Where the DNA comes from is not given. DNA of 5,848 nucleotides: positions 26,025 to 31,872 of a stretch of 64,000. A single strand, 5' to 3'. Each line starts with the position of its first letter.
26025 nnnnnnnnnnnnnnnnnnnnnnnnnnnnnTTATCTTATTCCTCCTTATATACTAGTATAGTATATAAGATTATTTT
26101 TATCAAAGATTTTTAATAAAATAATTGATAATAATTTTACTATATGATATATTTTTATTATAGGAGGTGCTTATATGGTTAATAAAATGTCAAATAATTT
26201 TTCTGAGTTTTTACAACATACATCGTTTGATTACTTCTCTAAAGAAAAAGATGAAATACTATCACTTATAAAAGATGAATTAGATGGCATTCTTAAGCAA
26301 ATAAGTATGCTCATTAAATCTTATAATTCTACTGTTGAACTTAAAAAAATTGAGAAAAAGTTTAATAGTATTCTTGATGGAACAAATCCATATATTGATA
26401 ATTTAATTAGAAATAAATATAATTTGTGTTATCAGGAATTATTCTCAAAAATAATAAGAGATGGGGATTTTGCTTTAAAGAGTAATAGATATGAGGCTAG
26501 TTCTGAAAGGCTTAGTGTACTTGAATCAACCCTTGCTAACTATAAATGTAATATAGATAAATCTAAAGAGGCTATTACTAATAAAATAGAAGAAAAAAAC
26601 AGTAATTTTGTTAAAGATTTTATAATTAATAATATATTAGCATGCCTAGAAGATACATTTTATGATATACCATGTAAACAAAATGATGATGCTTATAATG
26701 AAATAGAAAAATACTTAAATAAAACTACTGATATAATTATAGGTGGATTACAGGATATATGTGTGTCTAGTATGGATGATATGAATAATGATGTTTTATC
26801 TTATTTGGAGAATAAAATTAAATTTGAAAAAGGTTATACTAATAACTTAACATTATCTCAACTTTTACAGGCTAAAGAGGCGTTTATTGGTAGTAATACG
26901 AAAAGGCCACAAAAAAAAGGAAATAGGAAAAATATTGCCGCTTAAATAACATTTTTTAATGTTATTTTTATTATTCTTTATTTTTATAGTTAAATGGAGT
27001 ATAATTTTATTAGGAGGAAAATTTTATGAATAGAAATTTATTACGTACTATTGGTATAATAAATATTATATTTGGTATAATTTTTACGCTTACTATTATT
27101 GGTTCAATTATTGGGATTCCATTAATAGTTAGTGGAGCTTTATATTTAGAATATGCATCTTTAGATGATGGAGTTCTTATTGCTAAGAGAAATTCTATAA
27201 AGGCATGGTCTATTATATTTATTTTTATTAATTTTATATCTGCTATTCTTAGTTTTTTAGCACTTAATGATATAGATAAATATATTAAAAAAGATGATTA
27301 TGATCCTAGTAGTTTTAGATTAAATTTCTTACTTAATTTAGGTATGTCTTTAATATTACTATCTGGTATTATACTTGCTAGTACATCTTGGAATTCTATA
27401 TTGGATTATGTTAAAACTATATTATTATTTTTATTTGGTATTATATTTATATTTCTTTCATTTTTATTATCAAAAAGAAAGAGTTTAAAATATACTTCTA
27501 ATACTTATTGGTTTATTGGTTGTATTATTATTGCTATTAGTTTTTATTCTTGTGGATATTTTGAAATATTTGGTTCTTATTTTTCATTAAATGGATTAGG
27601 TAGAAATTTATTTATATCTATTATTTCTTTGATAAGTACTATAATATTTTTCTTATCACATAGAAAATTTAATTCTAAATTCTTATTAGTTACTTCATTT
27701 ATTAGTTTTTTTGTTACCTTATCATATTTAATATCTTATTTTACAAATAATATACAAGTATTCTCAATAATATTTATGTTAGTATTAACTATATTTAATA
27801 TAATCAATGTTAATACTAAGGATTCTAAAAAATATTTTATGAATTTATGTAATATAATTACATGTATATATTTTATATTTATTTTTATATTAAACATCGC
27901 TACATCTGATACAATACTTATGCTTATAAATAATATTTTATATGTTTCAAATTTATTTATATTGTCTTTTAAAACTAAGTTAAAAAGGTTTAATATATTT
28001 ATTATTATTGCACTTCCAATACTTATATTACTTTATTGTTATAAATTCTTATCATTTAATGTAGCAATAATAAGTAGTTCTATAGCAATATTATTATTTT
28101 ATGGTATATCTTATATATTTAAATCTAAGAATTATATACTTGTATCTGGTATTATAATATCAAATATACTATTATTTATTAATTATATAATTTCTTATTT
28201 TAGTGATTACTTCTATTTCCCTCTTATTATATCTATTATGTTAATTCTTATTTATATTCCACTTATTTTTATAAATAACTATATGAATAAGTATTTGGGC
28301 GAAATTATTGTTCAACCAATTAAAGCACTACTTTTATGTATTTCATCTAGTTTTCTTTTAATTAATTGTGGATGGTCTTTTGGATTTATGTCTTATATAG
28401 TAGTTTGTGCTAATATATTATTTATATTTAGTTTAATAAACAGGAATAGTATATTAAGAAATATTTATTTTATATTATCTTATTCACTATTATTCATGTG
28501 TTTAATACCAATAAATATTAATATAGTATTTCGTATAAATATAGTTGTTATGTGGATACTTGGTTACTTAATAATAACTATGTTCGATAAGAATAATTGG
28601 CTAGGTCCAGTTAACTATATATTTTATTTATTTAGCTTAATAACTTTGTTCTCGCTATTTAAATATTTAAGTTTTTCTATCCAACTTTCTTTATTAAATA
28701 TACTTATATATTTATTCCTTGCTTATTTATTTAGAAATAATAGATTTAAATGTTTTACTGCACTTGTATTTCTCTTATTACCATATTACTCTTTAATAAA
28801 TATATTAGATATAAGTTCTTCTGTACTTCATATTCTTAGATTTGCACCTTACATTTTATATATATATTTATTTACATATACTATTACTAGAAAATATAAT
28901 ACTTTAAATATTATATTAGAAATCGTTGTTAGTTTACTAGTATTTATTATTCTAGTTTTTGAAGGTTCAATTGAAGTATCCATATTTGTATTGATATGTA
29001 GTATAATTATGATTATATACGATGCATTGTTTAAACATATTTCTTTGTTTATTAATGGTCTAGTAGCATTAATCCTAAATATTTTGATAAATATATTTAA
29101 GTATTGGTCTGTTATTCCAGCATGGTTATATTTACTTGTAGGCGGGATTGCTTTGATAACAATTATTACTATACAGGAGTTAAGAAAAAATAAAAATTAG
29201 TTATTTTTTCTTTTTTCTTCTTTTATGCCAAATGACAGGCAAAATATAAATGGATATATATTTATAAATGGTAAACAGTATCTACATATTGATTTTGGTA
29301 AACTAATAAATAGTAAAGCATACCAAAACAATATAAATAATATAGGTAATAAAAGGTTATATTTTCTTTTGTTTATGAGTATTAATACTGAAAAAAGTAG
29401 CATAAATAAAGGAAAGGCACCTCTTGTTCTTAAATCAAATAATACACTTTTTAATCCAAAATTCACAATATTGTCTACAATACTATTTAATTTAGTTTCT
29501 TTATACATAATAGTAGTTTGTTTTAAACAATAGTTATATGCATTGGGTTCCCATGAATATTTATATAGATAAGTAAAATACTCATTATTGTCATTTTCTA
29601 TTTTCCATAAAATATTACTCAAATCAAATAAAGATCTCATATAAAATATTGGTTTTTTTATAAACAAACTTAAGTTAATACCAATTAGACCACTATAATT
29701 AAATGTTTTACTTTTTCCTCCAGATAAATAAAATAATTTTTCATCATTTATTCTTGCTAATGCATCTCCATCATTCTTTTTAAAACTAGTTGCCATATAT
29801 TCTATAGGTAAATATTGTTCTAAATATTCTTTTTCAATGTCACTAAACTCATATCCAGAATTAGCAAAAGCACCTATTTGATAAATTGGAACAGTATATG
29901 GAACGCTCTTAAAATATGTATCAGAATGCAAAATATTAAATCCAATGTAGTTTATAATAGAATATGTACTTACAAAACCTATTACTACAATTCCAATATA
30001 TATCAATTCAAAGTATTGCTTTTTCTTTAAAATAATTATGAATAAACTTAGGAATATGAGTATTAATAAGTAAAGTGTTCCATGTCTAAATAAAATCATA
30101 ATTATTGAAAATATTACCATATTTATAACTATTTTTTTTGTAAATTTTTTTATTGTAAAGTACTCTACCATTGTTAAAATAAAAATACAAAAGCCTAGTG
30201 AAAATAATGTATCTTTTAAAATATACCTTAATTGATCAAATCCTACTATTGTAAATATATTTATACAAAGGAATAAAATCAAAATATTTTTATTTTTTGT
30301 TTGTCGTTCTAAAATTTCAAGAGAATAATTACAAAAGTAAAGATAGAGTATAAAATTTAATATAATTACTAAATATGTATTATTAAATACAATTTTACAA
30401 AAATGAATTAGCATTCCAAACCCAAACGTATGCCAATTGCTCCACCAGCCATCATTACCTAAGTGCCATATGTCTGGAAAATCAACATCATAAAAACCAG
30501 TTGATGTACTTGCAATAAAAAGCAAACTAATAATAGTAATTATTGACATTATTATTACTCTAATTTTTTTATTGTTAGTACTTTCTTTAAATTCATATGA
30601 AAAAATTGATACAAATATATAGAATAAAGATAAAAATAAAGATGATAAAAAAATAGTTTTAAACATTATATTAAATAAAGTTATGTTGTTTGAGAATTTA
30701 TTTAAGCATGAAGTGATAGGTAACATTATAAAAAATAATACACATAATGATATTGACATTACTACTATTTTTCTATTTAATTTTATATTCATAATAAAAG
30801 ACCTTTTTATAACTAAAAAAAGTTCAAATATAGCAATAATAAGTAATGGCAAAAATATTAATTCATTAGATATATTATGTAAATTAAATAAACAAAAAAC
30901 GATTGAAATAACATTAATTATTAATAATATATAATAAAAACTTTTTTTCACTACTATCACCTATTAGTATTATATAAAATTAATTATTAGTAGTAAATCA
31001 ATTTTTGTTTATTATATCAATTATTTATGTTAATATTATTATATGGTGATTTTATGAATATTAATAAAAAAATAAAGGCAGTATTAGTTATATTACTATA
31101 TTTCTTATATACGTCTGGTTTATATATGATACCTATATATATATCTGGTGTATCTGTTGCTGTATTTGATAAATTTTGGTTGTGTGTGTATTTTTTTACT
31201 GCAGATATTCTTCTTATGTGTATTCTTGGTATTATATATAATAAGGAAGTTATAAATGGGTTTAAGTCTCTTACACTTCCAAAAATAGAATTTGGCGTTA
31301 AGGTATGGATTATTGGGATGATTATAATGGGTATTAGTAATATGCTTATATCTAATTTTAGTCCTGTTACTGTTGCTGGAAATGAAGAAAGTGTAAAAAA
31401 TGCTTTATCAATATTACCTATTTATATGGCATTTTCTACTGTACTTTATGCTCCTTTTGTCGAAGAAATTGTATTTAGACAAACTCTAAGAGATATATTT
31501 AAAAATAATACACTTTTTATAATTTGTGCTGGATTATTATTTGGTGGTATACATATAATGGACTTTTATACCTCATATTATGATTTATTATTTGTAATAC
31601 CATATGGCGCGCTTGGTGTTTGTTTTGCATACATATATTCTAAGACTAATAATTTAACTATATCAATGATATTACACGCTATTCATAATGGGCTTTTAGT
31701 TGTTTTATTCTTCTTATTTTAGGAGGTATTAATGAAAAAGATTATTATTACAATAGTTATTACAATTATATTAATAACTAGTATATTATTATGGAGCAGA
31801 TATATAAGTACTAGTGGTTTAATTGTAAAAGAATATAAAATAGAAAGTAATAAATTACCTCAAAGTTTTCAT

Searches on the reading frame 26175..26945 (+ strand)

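Call 101: search_protein_families(library=pfam, proteins=[window:26175-26945:+], max_evalue=0.01)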
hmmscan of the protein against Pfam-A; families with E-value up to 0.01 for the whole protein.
window:26175-26945:+ (256 aa): 1 family
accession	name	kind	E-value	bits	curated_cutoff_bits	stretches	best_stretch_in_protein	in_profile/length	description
PF07464.16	ApoLp-III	-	0.0054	17.3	36.3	1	11-76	9-69/146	Apolipophorin-III precursor (apoLp-III)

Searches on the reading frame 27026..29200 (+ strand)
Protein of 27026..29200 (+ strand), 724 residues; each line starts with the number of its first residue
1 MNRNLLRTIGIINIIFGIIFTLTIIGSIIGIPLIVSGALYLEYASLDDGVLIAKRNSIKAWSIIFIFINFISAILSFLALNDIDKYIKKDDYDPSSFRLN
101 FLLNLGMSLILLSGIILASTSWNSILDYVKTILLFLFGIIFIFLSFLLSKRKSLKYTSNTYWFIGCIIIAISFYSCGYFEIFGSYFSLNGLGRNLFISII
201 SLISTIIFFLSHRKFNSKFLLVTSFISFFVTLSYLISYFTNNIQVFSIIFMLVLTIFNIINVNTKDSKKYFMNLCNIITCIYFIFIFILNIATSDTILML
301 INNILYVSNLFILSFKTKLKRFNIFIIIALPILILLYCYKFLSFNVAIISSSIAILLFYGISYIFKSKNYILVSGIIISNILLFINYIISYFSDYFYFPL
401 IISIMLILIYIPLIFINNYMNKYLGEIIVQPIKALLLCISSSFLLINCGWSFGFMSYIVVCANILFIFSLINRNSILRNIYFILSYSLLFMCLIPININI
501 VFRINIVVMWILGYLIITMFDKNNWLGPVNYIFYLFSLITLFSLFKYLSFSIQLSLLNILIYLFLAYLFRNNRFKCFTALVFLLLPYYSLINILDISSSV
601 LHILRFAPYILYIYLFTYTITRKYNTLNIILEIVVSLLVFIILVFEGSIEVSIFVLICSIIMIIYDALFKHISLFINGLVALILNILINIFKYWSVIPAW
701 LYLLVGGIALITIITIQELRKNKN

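Call 101: search_protein_families(library=pfam, proteins=[window:27026-29200:+], max_evalue=0.01)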
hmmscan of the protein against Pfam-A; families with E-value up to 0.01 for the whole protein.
window:27026-29200:+ (724 aa): 1 family
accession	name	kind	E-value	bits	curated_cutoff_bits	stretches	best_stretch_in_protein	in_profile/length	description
PF09925.14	DUF2157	-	0.00016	21.8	32.4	1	95-177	32-113/146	Predicted membrane protein (DUF2157)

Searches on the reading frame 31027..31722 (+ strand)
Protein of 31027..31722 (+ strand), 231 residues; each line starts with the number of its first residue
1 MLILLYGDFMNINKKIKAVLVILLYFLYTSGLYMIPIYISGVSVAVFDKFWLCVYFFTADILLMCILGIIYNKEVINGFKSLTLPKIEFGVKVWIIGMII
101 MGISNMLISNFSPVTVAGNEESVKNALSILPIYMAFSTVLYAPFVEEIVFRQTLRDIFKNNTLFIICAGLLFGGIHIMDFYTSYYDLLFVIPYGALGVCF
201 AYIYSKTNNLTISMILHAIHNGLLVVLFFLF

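Call 101: search_protein_families(library=pfam, proteins=[window:31027-31722:+], max_evalue=0.01)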
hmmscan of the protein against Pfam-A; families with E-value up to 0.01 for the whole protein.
window:31027-31722:+ (231 aa): 1 family
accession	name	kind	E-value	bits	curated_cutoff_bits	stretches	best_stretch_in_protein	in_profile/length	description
PF02517.21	Rce1-like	-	6.2e-16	58.9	22.4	1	131-222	4-92/93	Type II CAAX prenyl endopeptidase Rce1-like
